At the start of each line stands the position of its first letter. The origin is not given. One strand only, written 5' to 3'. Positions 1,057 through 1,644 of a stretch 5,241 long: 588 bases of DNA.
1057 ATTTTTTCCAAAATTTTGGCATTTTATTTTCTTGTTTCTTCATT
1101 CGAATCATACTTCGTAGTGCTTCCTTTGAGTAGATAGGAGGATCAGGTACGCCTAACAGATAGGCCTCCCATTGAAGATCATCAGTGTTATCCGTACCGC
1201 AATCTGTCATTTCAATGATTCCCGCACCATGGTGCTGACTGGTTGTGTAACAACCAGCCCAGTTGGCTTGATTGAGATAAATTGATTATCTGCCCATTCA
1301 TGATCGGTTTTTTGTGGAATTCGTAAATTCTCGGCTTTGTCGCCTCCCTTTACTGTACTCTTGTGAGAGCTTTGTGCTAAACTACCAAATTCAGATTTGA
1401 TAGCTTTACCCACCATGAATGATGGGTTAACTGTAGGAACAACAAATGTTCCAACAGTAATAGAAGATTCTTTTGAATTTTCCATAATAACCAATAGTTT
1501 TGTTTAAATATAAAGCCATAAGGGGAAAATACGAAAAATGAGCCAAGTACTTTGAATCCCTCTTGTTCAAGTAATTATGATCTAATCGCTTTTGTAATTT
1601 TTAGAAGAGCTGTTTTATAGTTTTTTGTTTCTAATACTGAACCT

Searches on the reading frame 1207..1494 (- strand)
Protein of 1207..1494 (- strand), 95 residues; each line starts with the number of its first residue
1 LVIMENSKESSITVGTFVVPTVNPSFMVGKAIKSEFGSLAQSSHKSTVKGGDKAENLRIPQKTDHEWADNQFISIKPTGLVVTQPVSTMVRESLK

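Call 4: search_protein_families(library=pfam, proteins=[window:1207-1494:-], max_evalue=1)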
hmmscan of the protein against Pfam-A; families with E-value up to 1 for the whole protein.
window:1207-1494:- (95 aa): 0 families

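Call 77: find_related_loci(query=window:1207-1494:-, collection=viral_contigs, flank=3000)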
Query window:1207-1494:- (95 aa) in viral_contigs; peptide patterns used: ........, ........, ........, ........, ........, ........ (x = any residue, [..] = any of these).
7 stretches matched a pattern, but none encodes a relative of the query by tblastn (E <= 1e-3).
